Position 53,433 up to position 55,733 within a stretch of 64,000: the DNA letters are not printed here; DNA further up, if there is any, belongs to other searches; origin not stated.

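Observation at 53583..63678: Same-strand array coupling a tripartite RND efflux pump to two oxygenases, one a GOLPH3-P450 fusion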

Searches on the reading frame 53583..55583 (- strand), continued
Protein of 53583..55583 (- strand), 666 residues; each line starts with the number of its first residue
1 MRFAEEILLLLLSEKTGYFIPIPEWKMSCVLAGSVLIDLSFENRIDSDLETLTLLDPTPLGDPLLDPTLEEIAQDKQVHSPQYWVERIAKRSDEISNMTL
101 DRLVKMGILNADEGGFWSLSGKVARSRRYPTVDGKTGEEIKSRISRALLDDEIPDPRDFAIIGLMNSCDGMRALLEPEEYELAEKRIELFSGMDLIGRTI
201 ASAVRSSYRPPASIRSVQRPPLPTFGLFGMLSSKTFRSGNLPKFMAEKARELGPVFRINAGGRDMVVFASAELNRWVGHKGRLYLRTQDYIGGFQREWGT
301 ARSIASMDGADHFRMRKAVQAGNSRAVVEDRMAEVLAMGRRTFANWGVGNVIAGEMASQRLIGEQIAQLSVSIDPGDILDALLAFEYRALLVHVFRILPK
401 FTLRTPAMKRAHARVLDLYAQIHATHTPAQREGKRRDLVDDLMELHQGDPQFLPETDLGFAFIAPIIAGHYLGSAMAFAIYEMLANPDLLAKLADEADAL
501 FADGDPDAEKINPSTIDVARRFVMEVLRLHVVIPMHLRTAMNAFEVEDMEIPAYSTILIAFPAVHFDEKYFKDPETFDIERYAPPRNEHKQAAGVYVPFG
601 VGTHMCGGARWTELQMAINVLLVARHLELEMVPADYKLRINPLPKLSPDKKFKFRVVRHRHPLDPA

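Call 19: find_encoding_contigs(protein=P0108, flank=10000, max_places=2)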
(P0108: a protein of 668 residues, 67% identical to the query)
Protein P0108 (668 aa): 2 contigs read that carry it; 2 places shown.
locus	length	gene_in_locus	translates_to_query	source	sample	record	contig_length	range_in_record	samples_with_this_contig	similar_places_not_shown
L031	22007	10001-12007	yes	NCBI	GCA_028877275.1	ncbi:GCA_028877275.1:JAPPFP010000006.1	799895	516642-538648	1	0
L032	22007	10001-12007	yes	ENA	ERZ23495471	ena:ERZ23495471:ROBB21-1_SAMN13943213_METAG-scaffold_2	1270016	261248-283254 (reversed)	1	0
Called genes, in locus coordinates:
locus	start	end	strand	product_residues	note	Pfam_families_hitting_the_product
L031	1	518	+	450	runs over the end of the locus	PF07586:HXXSHH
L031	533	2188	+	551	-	PF12796:Ank_2, PF12796:Ank_2, PF13637:Ank_4, PF12796:Ank_2, PF13637:Ank_4, PF00023:Ank, PF13637:Ank_4, PF12796:Ank_2, +8 more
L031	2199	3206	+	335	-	-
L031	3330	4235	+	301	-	PF00165:HTH_AraC, PF12833:HTH_18, PF02870:Methyltransf_1N (faint), PF01035:DNA_binding_1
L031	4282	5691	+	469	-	PF00282:Pyridoxal_deC, PF00266:Aminotran_5 (weak), PF01212:Beta_elim_lyase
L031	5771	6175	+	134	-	PF14539:DUF4442 (weak)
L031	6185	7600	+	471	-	PF00884:Sulfatase, PF01663:Phosphodiest (weak), PF16347:SGSH_C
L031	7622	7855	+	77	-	-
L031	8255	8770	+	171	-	PF11412:DsbD_N (weak)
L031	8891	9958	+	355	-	PF00355:Rieske, PF19298:KshA_C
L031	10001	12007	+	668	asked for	PF05719:GPP34, PF00067:p450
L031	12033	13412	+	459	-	PF01266:DAO (faint), PF13450:NAD_binding_8, PF01593:Amino_oxidase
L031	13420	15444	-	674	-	PF05719:GPP34, PF00067:p450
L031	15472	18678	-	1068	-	PF00873:ACR_tran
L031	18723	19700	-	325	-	PF01738:DLH (weak), PF00326:Peptidase_S9 (faint)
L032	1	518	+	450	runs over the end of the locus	PF07586:HXXSHH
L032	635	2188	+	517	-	PF12796:Ank_2, PF00023:Ank (weak), PF13637:Ank_4, PF12796:Ank_2, PF13637:Ank_4, PF00023:Ank, PF13637:Ank_4, PF12796:Ank_2, +7 more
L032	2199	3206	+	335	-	-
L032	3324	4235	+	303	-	PF00165:HTH_AraC, PF12833:HTH_18, PF02870:Methyltransf_1N (faint), PF01035:DNA_binding_1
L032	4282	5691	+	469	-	PF00282:Pyridoxal_deC, PF00266:Aminotran_5 (weak), PF01212:Beta_elim_lyase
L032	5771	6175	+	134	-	PF14539:DUF4442 (weak)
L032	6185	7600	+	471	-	PF00884:Sulfatase, PF01663:Phosphodiest (weak), PF16347:SGSH_C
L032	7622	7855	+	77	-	-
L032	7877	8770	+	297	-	PF00578:AhpC-TSA, PF11412:DsbD_N (weak)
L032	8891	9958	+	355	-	PF00355:Rieske, PF19298:KshA_C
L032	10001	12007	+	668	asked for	PF05719:GPP34, PF00067:p450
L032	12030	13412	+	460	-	PF01266:DAO (faint), PF13450:NAD_binding_8, PF01593:Amino_oxidase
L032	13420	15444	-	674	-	PF05719:GPP34, PF00067:p450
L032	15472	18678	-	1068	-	PF00873:ACR_tran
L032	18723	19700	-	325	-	PF01738:DLH (weak), PF00326:Peptidase_S9 (faint)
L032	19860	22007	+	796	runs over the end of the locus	PF07626:PSD3, PF07637:PSD5, PF07631:PSD4, PF07627:PSCyt3, PF07624:PSD2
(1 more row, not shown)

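Call 20: find_encoding_contigs(protein=P0102, flank=10000, max_places=2)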
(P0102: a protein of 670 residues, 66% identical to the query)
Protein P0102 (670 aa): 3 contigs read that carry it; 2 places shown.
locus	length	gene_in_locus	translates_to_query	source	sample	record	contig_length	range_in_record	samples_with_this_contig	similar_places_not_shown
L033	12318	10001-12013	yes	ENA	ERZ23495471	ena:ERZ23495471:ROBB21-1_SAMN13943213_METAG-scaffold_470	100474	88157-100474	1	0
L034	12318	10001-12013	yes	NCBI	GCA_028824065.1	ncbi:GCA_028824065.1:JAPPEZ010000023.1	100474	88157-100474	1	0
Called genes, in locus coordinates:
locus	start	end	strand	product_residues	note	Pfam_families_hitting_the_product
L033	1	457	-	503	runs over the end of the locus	PF01487:DHquinase_I, PF08501:Shikimate_dh_N, PF01488:Shikimate_DH (weak), PF18317:SDH_C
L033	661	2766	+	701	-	PF00117:GATase, PF07722:Peptidase_C26 (faint), PF04715:, PF00425:Chorismate_bind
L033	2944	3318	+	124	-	PF07883:Cupin_2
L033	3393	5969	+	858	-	PF12228:DUF3604 (faint)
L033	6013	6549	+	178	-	-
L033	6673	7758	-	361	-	PF00355:Rieske, PF19298:KshA_C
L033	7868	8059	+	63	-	-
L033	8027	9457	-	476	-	PF02321:OEP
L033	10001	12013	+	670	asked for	PF05719:GPP34, PF00067:p450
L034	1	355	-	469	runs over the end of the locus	PF01487:DHquinase_I, PF08501:Shikimate_dh_N, PF01488:Shikimate_DH (weak), PF18317:SDH_C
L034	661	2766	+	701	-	PF00117:GATase, PF07722:Peptidase_C26 (faint), PF04715:, PF00425:Chorismate_bind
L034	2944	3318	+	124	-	PF07883:Cupin_2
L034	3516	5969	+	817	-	PF12228:DUF3604 (faint)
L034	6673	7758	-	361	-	PF00355:Rieske, PF19298:KshA_C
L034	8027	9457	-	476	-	PF02321:OEP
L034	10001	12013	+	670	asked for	PF05719:GPP34, PF00067:p450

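Call 21: search_solved_structures(query=window:53583-55583:-, max_evalue=0.00001)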
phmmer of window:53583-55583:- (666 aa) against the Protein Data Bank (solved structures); distinct sequences matched with E-value up to 0.00001: 241 (the best 60 are shown).
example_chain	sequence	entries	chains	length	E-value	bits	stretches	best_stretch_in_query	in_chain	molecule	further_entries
7tef_A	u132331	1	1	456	1.1e-25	93.3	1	398-635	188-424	Cytochrome P450 51B1 Cyp51B1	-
7jj1_A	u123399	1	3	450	3.8e-22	81.6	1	403-637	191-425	Cytochrome P450 51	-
6mi0_A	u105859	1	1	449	3.9e-22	81.6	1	403-637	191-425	Cytochrome P450 51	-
6mcw_A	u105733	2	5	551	5.7e-22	81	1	404-637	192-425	Cytochrome P450 51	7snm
2w0a_A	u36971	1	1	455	5e-19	71.3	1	407-637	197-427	CYTOCHROME P450 51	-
1u13_A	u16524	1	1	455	5.1e-19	71.3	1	407-637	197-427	Cytochrome P450 51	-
1x8v_A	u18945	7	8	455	5.2e-19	71.2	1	426-637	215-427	Cytochrome P450 51 | STEROL 14ALPHA-DEMETHYLASE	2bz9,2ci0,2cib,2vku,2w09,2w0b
1e9x_A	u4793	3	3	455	5.6e-19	71.1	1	426-636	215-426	CYTOCHROME P450 51-LIKE RV0764C | CYTOCHROME P450 51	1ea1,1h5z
5veu_A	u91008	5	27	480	2.1e-16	62.7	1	452-656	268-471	Cytochrome P450 3A5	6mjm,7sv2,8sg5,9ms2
7lad_A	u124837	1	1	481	2.1e-16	62.6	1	452-656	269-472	Cytochrome P450 3A5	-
7f3h_A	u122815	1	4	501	2.8e-16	62.2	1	451-662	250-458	Bifunctional cytochrome P450/NADPH--P450 reductase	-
7f3w_A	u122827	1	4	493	3.1e-16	62.1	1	445-662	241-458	cytochrome P450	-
5tl8_A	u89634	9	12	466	6.1e-16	61.1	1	399-661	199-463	Protein CYP51 | CYP51, sterol 14alpha-demethylase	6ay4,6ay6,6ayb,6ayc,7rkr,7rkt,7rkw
6a17_A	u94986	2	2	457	7.4e-16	60.8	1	234-623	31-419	Cytochrome P450 90B1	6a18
6a15_A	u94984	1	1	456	1.1e-15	60.2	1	234-623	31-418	Cytochrome P450 90B1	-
5vcd_A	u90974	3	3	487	1.2e-15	60.1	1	454-630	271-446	Cytochrome P450 3A4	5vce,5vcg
7wzl_A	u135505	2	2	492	2.3e-15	59.2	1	289-633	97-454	Putative cytochrome P450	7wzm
4d6z_A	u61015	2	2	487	3e-15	58.8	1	452-631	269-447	CYTOCHROME P450 3A4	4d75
6ma7_A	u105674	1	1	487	3.5e-15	58.6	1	453-631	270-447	Cytochrome P450 3A4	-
4ny4_A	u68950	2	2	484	3.7e-15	58.5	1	454-631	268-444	Cytochrome P450 3A4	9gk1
1w0e_A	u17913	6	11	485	3.7e-15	58.5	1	454-631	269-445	CYTOCHROME P450 3A4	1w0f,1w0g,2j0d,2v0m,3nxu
1tqn_A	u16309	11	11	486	3.7e-15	58.5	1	454-631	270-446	cytochrome P450 3A4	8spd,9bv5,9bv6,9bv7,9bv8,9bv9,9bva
7lxl_A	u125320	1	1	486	3.7e-15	58.5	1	454-631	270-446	Cytochrome P450 3A4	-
3tjs_A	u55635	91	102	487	3.7e-15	58.5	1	454-631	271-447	Cytochrome P450 3A4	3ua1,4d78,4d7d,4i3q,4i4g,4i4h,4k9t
9yk4_A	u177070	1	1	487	3.9e-15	58.4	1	454-630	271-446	Cytochrome P450 3A4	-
7kvk_A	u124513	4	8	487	7.1e-15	57.6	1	454-631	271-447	Cytochrome P450 3A4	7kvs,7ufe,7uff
8gk3_A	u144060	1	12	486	4.6e-13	51.6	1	455-627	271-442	Cytochrome P450 3A7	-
7mk8_A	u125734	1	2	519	5.2e-13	51.4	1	455-627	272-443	Isoform 2 of Cytochrome P450 3A7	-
6a16_A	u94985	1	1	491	8.1e-13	50.8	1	234-622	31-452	Cytochrome P450 90B1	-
9wuk_A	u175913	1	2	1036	9.3e-13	50.6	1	427-654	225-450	bifunctional cytochrome P450/NADPH--P450 reductase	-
9wuc_A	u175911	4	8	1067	1e-12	50.5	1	427-654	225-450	bifunctional cytochrome P450/NADPH--P450 reductase | SoP450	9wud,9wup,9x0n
6n6q_A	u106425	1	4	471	1.4e-12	50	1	431-649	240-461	Cytochrome P450 (CYP102L1)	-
3czh_A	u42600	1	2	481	2.4e-12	49.2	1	441-641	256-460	Cytochrome P450 2R1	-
3c6g_A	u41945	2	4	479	2.7e-12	49.1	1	441-641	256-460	Cytochrome P450 2R1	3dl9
2ve3_A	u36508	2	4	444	1.2e-11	46.9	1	211-651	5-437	PUTATIVE CYTOCHROME P450 120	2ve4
8hkj_A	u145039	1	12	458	1.8e-11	46.3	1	435-658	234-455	Bifunctional cytochrome P450/NADPH--P450 reductase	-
9wat_A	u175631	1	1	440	4.4e-11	45.1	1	403-632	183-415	Cytochrome P450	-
7yd9_A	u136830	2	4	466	5.3e-11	44.8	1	448-649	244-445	Bifunctional cytochrome P450/NADPH--P450 reductase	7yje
7y9j_A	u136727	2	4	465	5.8e-11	44.7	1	448-650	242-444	Bifunctional cytochrome P450/NADPH--P450 reductase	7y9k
3cbd_A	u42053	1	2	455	6.1e-11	44.6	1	445-649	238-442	Bifunctional P-450/NADPH-P450 reductase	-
8qze_A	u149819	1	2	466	9.4e-11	44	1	440-649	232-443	Bifunctional cytochrome P450/NADPH--P450 reductase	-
4h24_A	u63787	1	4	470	9.5e-11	43.9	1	439-648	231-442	Cytochrome P450-BM3 variant P450BM3-Cis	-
1zoa_A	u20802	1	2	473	1e-10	43.9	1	448-649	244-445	Bifunctional P-450:NADPH-P450 reductase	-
7ydb_A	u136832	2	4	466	1.4e-10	43.4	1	448-649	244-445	Bifunctional cytochrome P450/NADPH--P450 reductase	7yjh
7ydl_A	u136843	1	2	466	1.4e-10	43.4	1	448-649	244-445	Bifunctional cytochrome P450/NADPH--P450 reductase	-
3kx5_A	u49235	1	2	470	1.5e-10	43.3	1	448-649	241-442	Bifunctional P-450/NADPH-P450 reductase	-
7yda_A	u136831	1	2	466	1.8e-10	43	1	448-649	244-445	Bifunctional cytochrome P450/NADPH--P450 reductase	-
8hou_A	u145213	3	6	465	1.9e-10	42.9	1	448-649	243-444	Bifunctional cytochrome P450/NADPH--P450 reductase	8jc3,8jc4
7yft_A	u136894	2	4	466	1.9e-10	42.9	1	448-649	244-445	Bifunctional cytochrome P450/NADPH--P450 reductase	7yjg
7ydc_A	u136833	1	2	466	1.9e-10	42.9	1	448-649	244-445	Bifunctional cytochrome P450/NADPH--P450 reductase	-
7wg0_A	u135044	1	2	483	1.9e-10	42.9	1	448-649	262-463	Bifunctional cytochrome P450/NADPH--P450 reductase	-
3kx4_A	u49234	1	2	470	2e-10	42.8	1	448-649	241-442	Bifunctional P-450/NADPH-P450 reductase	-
3hf2_A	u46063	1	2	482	2.2e-10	42.8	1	448-649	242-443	Bifunctional P-450/NADPH-P450 reductase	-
3psx_A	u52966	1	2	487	2.4e-10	42.6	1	440-649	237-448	Bifunctional P-450/NADPH-P450 reductase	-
4r20_A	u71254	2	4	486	2.4e-10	42.6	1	418-618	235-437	Cytochrome P450 family 17 polypeptide 2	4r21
3qi8_B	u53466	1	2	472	2.5e-10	42.6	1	440-654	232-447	Evolved Cytochrome P450 variant (22A3)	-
7yde_A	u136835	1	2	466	2.6e-10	42.5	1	448-649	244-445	Bifunctional cytochrome P450/NADPH--P450 reductase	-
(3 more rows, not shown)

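Call 38: predict_structure(alignment_id=A2)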
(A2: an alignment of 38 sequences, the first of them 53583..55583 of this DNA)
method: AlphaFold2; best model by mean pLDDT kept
length: 666 residues; sequences in the alignment: 38
mean_pLDDT: 78.3   pTM: 0.70
mean pLDDT of the five models: 78.3, 77.5, 75.6, 74.7, 71.7
residues with pLDDT >= 90: 136; 70-90: 386; 50-70: 101; < 50: 43
segments of 3 or more residues with pLDDT < 50: 113-116, 209-218, 308-310, 587-594, 598-607
pLDDT, mean of each block of 10 residues (from residue 1): 89 64 75 92 85 91 94 88 86 86 84 57 71 67 84 84 86 78 87 78 68 42 84 81 87 89 82 72 66 77 56 64 75 90 93 90 84 75 81 77 88 79 55 59 74 72 76 88 94 96 85 85 86 70 76 82 81 86 59 46 47 86 96 88 66 94 75
secondary structure, 60 per line:
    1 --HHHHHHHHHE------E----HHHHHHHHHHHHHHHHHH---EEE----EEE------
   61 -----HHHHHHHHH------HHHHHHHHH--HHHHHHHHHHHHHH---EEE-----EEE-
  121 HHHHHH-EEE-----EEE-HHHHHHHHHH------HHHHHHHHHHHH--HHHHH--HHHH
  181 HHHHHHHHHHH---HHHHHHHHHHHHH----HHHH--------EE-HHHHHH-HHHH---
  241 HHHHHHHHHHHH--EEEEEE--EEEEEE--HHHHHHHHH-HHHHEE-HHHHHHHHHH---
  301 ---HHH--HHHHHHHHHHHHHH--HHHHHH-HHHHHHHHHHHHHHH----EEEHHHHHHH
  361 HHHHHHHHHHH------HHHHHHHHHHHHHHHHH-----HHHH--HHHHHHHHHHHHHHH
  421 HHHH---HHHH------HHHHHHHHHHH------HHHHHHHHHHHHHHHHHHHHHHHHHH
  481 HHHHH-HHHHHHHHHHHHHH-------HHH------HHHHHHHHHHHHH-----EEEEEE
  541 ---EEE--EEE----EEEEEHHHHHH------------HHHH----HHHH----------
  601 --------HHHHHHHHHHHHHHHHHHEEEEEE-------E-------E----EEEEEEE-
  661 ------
elements in order (helices of 4 or more, strands of 3 or more residues): H3-11 H24-41 E45-47 E52-54 H66-74 H81-89 H92-105 E109-111 E117-119 H121-126 E128-130 E136-138 H140-149 H156-167 H170-174 H177-191 H195-207 H212-215 H227-232 H234-237 H241-252 E255-260 E263-268 H271-279 H281-284 H288-297 H309-322 H325-330 H332-346 E351-353 H354-371 H378-394 H400-403 H406-424 H428-431 H438-448 H455-485 H487-500 H517-529 E535-540 E544-546 E549-551 E556-560 H561-566 H579-582 H587-590 H609-626 E627-632 E653-659
